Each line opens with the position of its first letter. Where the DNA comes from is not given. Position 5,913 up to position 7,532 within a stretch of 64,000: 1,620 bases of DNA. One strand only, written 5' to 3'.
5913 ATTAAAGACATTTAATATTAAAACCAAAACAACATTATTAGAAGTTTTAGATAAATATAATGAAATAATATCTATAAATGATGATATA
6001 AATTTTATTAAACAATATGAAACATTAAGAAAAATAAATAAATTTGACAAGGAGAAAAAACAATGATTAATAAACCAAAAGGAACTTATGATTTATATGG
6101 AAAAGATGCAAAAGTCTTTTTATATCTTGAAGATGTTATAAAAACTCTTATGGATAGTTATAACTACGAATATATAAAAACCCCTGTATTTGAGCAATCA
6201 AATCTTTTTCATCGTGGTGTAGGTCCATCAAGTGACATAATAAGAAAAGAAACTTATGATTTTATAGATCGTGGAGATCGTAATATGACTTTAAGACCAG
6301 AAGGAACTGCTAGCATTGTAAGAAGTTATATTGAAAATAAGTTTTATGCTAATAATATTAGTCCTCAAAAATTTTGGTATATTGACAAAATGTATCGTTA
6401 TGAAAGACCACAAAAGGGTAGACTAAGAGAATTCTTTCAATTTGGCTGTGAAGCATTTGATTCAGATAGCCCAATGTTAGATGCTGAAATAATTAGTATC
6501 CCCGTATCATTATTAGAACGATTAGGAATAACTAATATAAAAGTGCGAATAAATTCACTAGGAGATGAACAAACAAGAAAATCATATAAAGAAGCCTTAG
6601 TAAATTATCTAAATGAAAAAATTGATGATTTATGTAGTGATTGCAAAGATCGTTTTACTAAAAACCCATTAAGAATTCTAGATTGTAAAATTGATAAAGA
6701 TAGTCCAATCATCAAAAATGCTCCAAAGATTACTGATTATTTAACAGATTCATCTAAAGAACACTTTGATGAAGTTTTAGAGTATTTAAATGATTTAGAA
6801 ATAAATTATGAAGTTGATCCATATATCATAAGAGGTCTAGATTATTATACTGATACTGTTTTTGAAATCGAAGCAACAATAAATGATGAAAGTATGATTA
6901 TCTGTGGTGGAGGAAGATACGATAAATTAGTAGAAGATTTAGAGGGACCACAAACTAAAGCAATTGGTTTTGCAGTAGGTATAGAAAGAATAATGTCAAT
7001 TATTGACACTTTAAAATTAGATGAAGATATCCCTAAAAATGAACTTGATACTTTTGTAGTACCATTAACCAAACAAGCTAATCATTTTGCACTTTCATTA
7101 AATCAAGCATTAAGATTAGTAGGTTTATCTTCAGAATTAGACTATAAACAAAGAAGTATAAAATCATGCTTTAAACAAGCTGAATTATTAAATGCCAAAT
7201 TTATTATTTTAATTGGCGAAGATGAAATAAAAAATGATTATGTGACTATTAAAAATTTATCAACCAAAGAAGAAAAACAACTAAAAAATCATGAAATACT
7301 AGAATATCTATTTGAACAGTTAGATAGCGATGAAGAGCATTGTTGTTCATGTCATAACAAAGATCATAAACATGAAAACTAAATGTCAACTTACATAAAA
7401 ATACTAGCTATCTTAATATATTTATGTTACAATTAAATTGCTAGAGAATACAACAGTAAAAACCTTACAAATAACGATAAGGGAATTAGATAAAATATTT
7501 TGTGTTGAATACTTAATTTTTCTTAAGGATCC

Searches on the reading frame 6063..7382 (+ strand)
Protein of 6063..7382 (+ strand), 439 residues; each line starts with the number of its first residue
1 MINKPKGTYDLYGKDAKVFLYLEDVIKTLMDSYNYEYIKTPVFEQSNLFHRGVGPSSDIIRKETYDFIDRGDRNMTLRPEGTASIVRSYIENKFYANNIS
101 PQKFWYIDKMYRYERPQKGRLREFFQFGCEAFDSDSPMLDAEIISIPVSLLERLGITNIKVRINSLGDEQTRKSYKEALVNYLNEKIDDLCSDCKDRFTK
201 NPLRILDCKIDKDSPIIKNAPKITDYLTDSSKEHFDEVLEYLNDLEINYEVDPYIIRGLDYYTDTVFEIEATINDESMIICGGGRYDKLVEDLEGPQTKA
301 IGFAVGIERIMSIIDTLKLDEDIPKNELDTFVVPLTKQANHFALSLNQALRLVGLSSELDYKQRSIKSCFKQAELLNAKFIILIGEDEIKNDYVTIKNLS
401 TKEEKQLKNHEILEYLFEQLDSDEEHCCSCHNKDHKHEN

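Call 9: search_protein_families(library=pfam, proteins=[window:6063-7382:+], max_evalue=0.001)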
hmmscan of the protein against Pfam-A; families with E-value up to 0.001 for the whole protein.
window:6063-7382:+ (439 aa): 5 families
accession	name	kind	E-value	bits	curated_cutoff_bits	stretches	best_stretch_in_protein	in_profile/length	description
PF13393.11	tRNA-synt_His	-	3.4e-41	141.9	25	1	9-310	3-308/308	Histidyl-tRNA synthetase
PF03129.25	HGTP_anticodon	-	1.3e-14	54.6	21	1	331-416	3-91/94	Anticodon binding domain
PF00587.30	tRNA-synt_2b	-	2.8e-13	50.8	29.3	1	65-314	1-175/179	tRNA synthetase class II core domain (G, H, P, S and T)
PF01409.25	tRNA-synt_2d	-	0.00024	21.1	19.8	0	26-162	26-161/246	tRNA synthetases class II core domain (F)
PF12745.12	HGTP_anticodon2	-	0.00068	19.7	24.4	1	342-426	21-110/261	Anticodon binding domain of tRNAs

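Call 19: list_cluster_members(proteins=[window:6063-7379:+, window:37153-38268:+, window:16196-17500:+, window:17505-18611:+, window:21720-24146:+, window:13499-14776:+, window:32406-33395:+])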
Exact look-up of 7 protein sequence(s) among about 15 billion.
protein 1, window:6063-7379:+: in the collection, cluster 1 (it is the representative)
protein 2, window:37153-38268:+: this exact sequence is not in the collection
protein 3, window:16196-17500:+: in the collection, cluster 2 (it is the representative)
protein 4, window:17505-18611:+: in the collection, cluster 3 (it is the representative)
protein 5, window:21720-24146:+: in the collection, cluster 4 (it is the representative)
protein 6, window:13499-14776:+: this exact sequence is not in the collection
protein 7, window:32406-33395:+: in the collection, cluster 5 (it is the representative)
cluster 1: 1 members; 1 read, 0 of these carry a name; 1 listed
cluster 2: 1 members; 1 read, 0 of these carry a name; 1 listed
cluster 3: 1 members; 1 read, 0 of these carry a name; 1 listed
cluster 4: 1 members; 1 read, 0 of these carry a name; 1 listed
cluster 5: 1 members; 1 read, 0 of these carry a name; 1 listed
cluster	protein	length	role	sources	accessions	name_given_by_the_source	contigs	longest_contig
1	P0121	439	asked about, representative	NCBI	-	-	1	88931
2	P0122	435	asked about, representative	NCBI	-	-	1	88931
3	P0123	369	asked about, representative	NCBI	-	-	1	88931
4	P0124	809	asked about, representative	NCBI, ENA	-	-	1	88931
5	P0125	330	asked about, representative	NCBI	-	-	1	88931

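Call 20: find_encoding_contigs(protein=P0122, flank=10000, max_places=3)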
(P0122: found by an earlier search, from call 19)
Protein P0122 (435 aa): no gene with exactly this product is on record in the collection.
